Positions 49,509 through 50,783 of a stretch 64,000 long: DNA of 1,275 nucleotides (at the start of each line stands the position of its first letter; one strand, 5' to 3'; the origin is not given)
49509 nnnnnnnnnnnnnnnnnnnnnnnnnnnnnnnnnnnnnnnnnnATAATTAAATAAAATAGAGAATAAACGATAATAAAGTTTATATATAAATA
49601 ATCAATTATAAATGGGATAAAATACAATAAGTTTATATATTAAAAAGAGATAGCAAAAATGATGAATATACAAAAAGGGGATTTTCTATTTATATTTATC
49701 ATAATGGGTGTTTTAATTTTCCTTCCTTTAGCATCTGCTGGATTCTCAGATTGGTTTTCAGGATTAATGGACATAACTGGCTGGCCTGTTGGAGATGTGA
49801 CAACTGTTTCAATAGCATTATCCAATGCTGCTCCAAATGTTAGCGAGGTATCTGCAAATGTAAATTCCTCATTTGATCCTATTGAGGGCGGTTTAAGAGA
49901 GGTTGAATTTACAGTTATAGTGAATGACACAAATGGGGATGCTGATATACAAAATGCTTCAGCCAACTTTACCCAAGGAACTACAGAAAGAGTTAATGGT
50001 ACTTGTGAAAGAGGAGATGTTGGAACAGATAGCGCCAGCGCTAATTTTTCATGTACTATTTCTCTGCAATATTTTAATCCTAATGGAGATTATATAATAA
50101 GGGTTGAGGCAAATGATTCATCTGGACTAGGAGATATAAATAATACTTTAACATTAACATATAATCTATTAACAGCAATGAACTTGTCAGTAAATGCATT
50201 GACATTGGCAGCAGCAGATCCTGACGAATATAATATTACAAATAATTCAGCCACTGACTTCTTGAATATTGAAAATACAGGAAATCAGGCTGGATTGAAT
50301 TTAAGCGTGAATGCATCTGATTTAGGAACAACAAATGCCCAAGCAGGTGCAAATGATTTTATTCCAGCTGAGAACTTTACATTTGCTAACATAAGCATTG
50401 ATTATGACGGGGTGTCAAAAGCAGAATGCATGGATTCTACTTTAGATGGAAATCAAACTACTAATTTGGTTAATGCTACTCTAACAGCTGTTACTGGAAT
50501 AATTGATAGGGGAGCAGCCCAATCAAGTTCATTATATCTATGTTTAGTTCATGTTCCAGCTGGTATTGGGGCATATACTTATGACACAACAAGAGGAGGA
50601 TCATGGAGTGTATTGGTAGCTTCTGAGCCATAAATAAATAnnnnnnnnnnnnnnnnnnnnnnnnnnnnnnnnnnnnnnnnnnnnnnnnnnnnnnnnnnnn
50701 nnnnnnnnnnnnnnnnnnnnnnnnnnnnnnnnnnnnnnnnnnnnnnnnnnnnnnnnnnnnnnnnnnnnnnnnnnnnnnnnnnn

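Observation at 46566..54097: Extremely sequon-dense surface proteins downstream of the glycan island; the adhesin C-terminal domain is duplicated as a standalone gene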

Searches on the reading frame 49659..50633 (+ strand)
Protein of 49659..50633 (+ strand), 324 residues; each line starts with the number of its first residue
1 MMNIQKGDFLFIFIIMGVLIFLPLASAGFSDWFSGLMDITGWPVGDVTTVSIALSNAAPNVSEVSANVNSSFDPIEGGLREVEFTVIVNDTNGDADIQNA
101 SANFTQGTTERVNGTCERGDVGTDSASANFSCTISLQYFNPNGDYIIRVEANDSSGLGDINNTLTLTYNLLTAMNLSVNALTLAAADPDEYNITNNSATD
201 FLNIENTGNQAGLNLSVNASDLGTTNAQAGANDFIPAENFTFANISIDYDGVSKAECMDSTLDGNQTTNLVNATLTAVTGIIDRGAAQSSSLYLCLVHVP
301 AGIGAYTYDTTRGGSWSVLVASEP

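Call 4: search_protein_families(library=pfam, proteins=[window:49659-50633:+], max_evalue=0.1)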
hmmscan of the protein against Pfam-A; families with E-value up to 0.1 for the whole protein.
window:49659-50633:+ (324 aa): 1 family
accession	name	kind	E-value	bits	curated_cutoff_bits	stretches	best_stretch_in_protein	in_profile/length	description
PF22257.2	GPR128_N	-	0.014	16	27.2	0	238-266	30-58/81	GPR128, N-terminal domain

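Call 8: find_homologous_proteins(query=window:49659-50633:+, max_evalue=0.001)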
Query window:49659-50633:+ (324 aa): 8 proteins with E <= 0.001 among 5244 candidates.
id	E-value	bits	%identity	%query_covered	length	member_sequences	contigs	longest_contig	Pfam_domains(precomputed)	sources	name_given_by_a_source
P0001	3.6e-205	698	100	100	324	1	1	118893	-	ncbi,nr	ncbi:hypothetical protein HYX17_01990 [Candidatus Woesearchaeota archaeon]|nr:hypothetical protein [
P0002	1.3e-142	493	71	100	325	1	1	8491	-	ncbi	-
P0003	2.7e-122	426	64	98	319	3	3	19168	-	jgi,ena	-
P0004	6.7e-103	362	57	100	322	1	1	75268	-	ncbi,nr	ncbi:hypothetical protein HYX15_02585 [Candidatus Woesearchaeota archaeon]|nr:hypothetical protein [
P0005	1.8e-99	351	57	100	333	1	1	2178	-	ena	-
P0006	6.4e-32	129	33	91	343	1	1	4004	-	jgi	jgi:hypothetical protein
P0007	4.5e-29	120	33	97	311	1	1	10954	-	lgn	-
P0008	5.0e-14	70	30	91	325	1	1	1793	-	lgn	-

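Call 9: search_solved_structures(query=window:49659-50633:+, max_evalue=1)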
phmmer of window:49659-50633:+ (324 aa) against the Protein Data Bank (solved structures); distinct sequences matched with E-value up to 1: 2.
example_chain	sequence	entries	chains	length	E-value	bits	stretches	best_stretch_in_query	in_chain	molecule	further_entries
8b0v_A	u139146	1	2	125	0.11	15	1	129-170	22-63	LexA repressor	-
8s7g_A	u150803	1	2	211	0.6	12.7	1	129-168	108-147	LexA repressor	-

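Call 10: find_encoding_contigs(protein=P0004, flank=10000, max_places=3)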
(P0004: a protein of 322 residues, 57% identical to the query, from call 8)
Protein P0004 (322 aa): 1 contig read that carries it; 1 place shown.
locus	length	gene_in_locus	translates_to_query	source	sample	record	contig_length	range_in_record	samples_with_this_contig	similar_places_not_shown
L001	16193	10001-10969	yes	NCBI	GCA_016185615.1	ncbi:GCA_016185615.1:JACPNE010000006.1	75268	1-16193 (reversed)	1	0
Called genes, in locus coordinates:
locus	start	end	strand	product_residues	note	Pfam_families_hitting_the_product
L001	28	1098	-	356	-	PF00091:Tubulin, PF12327:FtsZ_C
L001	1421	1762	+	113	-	-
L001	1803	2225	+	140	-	-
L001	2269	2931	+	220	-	PF00535:Glycos_transf_2, PF10111:Glyco_tranf_2_2 (weak)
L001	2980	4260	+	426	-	PF18195:GatD_N, PF00710:Asparaginase, PF17763:Asparaginase_C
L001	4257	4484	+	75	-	PF04457:MJ1316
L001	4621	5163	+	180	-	-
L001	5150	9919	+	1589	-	-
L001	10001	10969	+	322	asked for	-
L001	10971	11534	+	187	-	-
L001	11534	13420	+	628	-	-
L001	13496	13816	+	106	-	PF12802:MarR_2 (faint), PF14947:HTH_45 (weak), PF01047:MarR (faint), PF13412:HTH_24 (weak)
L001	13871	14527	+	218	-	PF00730:HhH-GPD, PF00633:HHH (weak)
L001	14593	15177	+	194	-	-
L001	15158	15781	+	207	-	-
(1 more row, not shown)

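Call 11: find_encoding_contigs(protein=P0003, flank=10000, max_places=3)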
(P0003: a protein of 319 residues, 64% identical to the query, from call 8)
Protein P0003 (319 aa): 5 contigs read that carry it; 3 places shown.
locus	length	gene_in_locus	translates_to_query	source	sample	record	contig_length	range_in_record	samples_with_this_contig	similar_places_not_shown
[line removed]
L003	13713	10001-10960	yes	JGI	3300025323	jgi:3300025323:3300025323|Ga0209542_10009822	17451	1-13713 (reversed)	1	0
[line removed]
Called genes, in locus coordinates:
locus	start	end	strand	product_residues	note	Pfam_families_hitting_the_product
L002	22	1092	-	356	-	PF00091:Tubulin, PF12327:FtsZ_C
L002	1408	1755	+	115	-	-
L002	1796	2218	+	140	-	-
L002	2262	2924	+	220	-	PF00535:Glycos_transf_2, PF10111:Glyco_tranf_2_2 (weak)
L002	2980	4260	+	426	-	PF18195:GatD_N, PF00710:Asparaginase, PF17763:Asparaginase_C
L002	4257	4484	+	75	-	PF04457:MJ1316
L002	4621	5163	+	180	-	-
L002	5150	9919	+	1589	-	-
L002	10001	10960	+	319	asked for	-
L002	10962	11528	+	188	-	-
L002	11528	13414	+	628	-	-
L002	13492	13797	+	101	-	PF12802:MarR_2 (faint), PF14947:HTH_45 (weak), PF01047:MarR (faint), PF13412:HTH_24 (weak)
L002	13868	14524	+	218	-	PF00730:HhH-GPD, PF00633:HHH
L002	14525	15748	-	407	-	PF14528:LAGLIDADG_3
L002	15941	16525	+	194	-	-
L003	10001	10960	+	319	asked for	-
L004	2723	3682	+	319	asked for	-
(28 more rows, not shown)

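Call 17: find_homologous_proteins(query=A1, max_evalue=0.001)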
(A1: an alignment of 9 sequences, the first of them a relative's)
Query A1 (9 sequences) (324 aa, profile of the alignment): 15 proteins with E <= 0.001 among 8000 candidates.
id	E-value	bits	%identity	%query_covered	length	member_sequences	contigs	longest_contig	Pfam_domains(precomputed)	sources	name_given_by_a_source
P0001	2.5e-148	511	100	100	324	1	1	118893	-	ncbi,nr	ncbi:hypothetical protein HYX17_01990 [Candidatus Woesearchaeota archaeon]|nr:hypothetical protein [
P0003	4.4e-148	510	64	98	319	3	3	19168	-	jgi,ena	-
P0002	3.1e-147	508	71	100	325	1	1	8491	-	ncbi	-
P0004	6.6e-141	487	57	100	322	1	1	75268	-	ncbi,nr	ncbi:hypothetical protein HYX15_02585 [Candidatus Woesearchaeota archaeon]|nr:hypothetical protein [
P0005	5.3e-132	458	57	100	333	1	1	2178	-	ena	-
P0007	2.5e-117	409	33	97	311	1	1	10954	-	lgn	-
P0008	1.6e-109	384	30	91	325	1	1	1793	-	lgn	-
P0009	9.9e-75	269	29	98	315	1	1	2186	-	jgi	jgi:hypothetical protein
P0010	2.1e-72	262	31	97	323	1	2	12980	-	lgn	-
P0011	1.3e-69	253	33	98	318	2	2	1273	-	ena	-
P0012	4.1e-61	225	33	96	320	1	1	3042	-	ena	-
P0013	1.7e-53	200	31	98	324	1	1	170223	-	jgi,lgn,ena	-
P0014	5.8e-53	198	31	86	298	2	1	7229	-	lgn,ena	-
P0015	1.7e-52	196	29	92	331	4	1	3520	-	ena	-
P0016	7.2e-29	119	29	84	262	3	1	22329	-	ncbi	-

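Call 18: find_encoding_contigs(protein=P0013, flank=10000, max_places=2)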
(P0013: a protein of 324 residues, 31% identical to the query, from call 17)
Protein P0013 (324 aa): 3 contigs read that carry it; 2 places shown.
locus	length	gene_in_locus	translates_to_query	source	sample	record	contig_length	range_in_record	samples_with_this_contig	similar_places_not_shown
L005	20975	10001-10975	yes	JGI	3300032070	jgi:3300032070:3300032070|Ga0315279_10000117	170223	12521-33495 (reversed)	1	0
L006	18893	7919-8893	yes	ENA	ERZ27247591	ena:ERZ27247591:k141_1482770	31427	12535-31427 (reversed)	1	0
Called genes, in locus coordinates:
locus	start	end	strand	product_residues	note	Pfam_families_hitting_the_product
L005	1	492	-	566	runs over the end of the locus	PF00587:tRNA-synt_2b (faint), PF03129:HGTP_anticodon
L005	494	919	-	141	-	-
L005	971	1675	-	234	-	PF02463:SMC_N, PF00005:ABC_tran, PF13304:AAA_21 (weak)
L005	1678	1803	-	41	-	PF12399:BCA_ABC_TP_C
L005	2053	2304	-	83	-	PF05016:ParE_toxin (weak)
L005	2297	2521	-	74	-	PF24434:DUF7557 (faint)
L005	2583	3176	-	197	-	-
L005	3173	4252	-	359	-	PF13484:Fer4_16 (faint), PF04015:DUF362, PF14697:Fer4_21 (faint), PF12837:Fer4_6 (faint), PF13237:Fer4_10 (weak), PF00037:Fer4 (weak), PF12838:Fer4_7 (weak)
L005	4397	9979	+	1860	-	PF19077:Big_13 (faint)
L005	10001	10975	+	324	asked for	-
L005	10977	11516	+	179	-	-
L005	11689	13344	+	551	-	PF22067:Cep192_D3 (faint)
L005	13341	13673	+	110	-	-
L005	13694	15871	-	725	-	PF07819:PGAP1 (weak), PF00561:Abhydrolase_1, PF01674:Lipase_2 (weak), PF06028:DUF915 (weak)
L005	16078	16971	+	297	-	PF23023:Anti-Pycsar_Apyc1, PF00753:Lactamase_B, PF13691:Lactamase_B_4 (faint), PF12706:Lactamase_B_2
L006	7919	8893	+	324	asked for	-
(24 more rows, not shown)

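Call 19: find_encoding_contigs(protein=P0007, flank=10000, max_places=2)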
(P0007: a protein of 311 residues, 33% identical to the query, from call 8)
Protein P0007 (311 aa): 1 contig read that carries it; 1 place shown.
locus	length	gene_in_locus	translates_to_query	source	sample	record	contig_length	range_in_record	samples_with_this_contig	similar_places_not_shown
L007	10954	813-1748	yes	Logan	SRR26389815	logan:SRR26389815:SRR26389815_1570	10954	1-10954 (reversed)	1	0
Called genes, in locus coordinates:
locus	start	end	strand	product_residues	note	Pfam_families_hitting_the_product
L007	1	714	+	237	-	?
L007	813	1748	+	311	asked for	-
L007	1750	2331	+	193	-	-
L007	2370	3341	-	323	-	-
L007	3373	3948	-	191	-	PF00827:Ribosomal_L15e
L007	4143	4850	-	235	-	PF01978:TrmB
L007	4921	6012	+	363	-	-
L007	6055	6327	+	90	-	-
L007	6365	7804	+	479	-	PF00133:tRNA-synt_1, PF01406:tRNA-synt_1e, PF09334:tRNA-synt_1g, PF00133:tRNA-synt_1 (weak), PF19303:Anticodon_3 (weak), PF08264:Anticodon_1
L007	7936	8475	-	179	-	-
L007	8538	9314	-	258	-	PF02673:BacA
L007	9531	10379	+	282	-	-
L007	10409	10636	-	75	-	-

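Call 20: find_encoding_contigs(protein=P0016, flank=10000, max_places=2)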
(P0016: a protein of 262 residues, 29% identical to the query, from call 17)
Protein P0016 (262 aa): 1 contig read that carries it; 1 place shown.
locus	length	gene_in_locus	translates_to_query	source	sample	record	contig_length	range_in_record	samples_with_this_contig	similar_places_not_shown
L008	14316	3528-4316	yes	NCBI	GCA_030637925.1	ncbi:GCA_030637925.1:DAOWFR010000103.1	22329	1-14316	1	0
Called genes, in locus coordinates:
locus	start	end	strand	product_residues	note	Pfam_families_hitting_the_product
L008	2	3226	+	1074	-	?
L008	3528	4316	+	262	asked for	-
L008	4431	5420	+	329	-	-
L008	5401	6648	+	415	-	-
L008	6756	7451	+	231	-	-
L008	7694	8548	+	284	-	PF00571:CBS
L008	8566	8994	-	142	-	-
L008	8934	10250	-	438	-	PF01935:DUF87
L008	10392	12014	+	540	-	PF13623:SurA_N_2, PF13624:SurA_N_3, PF09312:SurA_N, PF13145:Rotamase_2, PF13616:Rotamase_3, PF00639:Rotamase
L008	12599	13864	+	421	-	PF01751:Toprim (weak), PF13155:Toprim_2 (weak), PF13662:Toprim_4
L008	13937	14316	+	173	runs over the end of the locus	PF03162:Y_phosphatase2 (weak), PF22784:PTP-SAK (weak), PF22785:Tc-R-P (weak), PF00782:DSPc (weak)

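Call 37: predict_structure(alignment_id=A2)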
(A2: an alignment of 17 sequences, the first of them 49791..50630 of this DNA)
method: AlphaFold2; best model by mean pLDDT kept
length: 280 residues; sequences in the alignment: 17
mean_pLDDT: 76.6   pTM: 0.63
mean pLDDT of the five models: 76.6, 73.6, 69.4, 66.2, 61.8
residues with pLDDT >= 90: 34; 70-90: 172; 50-70: 56; < 50: 18
segments of 3 or more residues with pLDDT < 50: 1-3, 5-9, 203-205
pLDDT, mean of each block of 10 residues (from residue 1): 47 81 73 86 88 89 88 79 89 88 90 82 86 73 77 58 77 86 80 81 52 53 74 69 58 82 84 73
secondary structure, 60 per line:
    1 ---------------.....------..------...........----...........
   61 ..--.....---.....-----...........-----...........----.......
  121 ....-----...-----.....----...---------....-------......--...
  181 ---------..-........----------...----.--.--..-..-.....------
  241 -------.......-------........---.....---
elements in order: E16-20 E35-45 E53-62 E65-69 E73-77 E83-93 E99-109 E114-124 E130-132 E138-142 E147-149 E159-162 E170-175 E178-180 E196-200 E230-234 E248-254 E262-265 H266-269 E273-277

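Call 41: fold_search(model_id=the predicted structure, library=pdb)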
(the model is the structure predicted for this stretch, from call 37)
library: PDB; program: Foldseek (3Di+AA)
matches with E <= 10: 1861; with E <= 0.001: 4
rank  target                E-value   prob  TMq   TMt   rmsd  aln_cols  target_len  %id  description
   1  6bqm                  1.4e-04  0.99  0.21  0.14  14.8       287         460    9  Secreted serine protease VesC from Vibrio cholerae (released 2018-11-28)
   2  4ei0_A                2.5e-04  0.99  0.24  0.23  16.3       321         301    9  Crystal structure of a DUF4466 family protein (PARMER_03218) from Parabacteroides merdae ATCC 43184 at 2.00 A resoluti (released 2012-05-30)
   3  4ei0_B                8.4e-04  0.96  0.24  0.23  16.3       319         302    9  Crystal structure of a DUF4466 family protein (PARMER_03218) from Parabacteroides merdae ATCC 43184 at 2.00 A resoluti (released 2012-05-30)
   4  2a9a_B                8.9e-04  1.00  0.27  0.22   4.9       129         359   12  Crystal structure of recombinant chicken sulfite oxidase with the bound product, sulfate, at the active site (released 2005-08-02)
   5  2xts_A                1.2e-03  1.00  0.24  0.18   5.3       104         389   16  Crystal Structure of the Sulfane Dehydrogenase SoxCD from Paracoccus pantotrophus (released 2010-12-08)
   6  3r18                  1.6e-03  1.00  0.25  0.20   4.7       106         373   15  Chicken sulfite oxidase double mutant with altered activity and substrate affinity (released 2012-02-08)
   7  5k3x_A                1.9e-03  1.00  0.25  0.21   3.9       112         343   12  Crystal Structure of the sulfite dehydrogenase, SorT R78K mutant from Sinorhizobium meliloti (released 2017-05-24)
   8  1sox_A                2.0e-03  1.00  0.28  0.17   4.9       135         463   12  SULFITE OXIDASE FROM CHICKEN LIVER (released 1998-04-29)
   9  8s5s                  2.1e-03  1.00  0.29  0.22   4.1       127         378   11  Crystal structure of a Sulfite dehydrogenase from Thermus thermophilus (released 2024-11-27)
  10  2a9d_B                2.3e-03  1.00  0.24  0.19   4.3       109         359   13  Crystal structure of recombinant chicken sulfite oxidase with Arg at residue 161 (released 2005-08-02)
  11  2a9d_A                2.3e-03  1.00  0.24  0.19   4.3       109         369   13  Crystal structure of recombinant chicken sulfite oxidase with Arg at residue 161 (released 2005-08-02)
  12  6eg1_A                2.4e-03  0.85  0.20  0.24  16.0       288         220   10  Crystal structure of Dpr2 Ig1-Ig2 in complex with DIP-Theta Ig1-Ig3 (released 2018-11-28)
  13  7kq7_B                2.4e-03  0.80  0.20  0.25  19.1       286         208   10  Crystal structure of IL21R in complex with an antibody Fab fragment (released 2021-04-07)
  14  1sox_B                2.6e-03  1.00  0.26  0.17   5.0       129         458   12  SULFITE OXIDASE FROM CHICKEN LIVER (released 1998-04-29)
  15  5k3x_B                2.8e-03  1.00  0.25  0.21   3.7       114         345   11  Crystal Structure of the sulfite dehydrogenase, SorT R78K mutant from Sinorhizobium meliloti (released 2017-05-24)
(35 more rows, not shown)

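Call 42: search_protein_representatives(alignment_id=A1)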
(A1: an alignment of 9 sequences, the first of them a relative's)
Query: 9 sequences, 321 profile positions. Proteins with E-value up to 0.001 (for the whole library): 1729; up to 1e-10: 1073; up to 1e-30: 477. The best 150 are listed.
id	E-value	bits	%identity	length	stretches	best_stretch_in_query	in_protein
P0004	2.1e-141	486.8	-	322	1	1-321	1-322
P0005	1.7e-132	457.5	-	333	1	2-321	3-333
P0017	4.7e-113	393.6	-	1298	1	39-321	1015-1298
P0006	2.2e-111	388.2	-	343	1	3-319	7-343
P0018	4.7e-75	268.8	-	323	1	5-319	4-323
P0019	2.1e-74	266.6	-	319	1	5-317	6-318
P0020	7.0e-72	258.4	-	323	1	4-319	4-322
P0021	1.2e-71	257.5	-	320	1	5-314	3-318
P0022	3.4e-70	252.8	-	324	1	4-317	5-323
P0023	1.1e-69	251.2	-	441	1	3-317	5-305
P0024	2.1e-69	250.2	-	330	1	5-317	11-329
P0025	9.8e-69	248.0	-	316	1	3-316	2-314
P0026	2.8e-67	243.3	-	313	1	6-319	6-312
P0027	5.7e-67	242.2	-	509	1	9-317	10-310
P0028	1.4e-66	241.0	-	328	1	3-318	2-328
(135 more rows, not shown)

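Call 56: find_encoding_contigs(protein=P0010, flank=10000, max_places=2)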
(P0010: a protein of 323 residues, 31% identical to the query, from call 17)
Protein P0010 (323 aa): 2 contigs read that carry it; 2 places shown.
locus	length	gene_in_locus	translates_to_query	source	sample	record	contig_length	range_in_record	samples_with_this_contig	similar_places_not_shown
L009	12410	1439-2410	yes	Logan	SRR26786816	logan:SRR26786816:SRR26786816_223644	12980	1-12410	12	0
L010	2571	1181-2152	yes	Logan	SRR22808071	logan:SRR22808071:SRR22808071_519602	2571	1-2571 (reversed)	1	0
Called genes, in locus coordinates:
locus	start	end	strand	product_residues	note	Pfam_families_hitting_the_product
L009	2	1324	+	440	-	?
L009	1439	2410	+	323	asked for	-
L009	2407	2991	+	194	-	-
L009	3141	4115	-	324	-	PF01916:DS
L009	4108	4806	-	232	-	PF01255:Prenyltransf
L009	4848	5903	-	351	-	PF01368:DHH (weak), PF02272:DHHA1 (weak)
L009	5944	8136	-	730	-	PF09826:Beta_propel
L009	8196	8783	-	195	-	PF01022:HTH_5 (weak), PF12840:HTH_20, PF13412:HTH_24 (weak)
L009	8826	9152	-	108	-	-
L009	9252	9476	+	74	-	-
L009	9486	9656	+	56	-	-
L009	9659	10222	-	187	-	PF00352:TBP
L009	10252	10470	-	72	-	PF13314:DUF4083 (faint)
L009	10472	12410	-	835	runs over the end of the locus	?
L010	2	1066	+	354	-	?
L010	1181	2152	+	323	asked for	-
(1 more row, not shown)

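Call 57: find_encoding_contigs(protein=P0014, flank=10000, max_places=2)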
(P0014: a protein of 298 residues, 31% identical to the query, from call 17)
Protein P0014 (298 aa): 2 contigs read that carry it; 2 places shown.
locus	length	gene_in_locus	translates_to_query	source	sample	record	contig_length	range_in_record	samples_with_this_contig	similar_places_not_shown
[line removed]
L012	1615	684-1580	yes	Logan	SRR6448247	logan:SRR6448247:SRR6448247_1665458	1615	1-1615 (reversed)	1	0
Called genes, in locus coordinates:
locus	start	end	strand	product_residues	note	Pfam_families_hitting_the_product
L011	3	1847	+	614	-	?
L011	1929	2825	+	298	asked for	-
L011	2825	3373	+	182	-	-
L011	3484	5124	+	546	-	-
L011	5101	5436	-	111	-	-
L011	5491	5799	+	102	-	PF01096:Zn_ribbon_TFIIS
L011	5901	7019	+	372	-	PF00303:Thymidylat_synt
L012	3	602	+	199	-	?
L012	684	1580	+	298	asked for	-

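Call 58: find_encoding_contigs(protein=P0002, flank=10000, max_places=2)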
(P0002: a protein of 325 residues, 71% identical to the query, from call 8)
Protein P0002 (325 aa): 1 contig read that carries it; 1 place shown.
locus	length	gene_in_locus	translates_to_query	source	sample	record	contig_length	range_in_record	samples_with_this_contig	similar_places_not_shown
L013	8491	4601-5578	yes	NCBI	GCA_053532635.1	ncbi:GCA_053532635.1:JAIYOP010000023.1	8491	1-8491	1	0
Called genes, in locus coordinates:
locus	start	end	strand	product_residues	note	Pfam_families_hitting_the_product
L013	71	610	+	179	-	PF08281:Sigma70_r4_2 (faint)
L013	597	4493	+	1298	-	-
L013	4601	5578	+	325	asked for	-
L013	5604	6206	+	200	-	-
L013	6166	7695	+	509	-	-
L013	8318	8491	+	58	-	?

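Call 66: search_protein_families(library=ncbifam, proteins=[window:49659-50633:+], max_evalue=0.01)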
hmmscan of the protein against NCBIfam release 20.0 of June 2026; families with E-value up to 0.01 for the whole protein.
window:49659-50633:+ (324 aa): 0 families

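Call 87: predict_structure(alignment_id=A4)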
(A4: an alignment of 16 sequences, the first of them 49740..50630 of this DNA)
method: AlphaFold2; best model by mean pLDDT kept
length: 297 residues; sequences in the alignment: 16
mean_pLDDT: 67.5   pTM: 0.54
mean pLDDT of the five models: 67.5, 60.5, 56.5, 55.3, 51.8
residues with pLDDT >= 90: 1; 70-90: 150; 50-70: 101; < 50: 45
segments of 3 or more residues with pLDDT < 50: 1-27, 220-222, 234-239, 256-262
pLDDT, mean of each block of 10 residues (from residue 1): 40 43 47 74 71 83 84 87 84 74 86 79 84 80 67 64 66 55 59 78 75 66 54 50 59 48 63 74 71 59
secondary structure, 60 per line:
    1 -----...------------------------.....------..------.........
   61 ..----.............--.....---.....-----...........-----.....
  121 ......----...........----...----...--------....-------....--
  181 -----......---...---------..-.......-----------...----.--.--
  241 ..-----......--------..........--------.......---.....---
elements in order: E33-37 E52-62 E70-79 E82-86 E90-94 E100-110 E116-126 E131-141 E146-148 E153-155 E164-167 E175-178 E186-191 E195-197 E213-216 E248-253 E262-271 E280-282 H283-286 E290-294
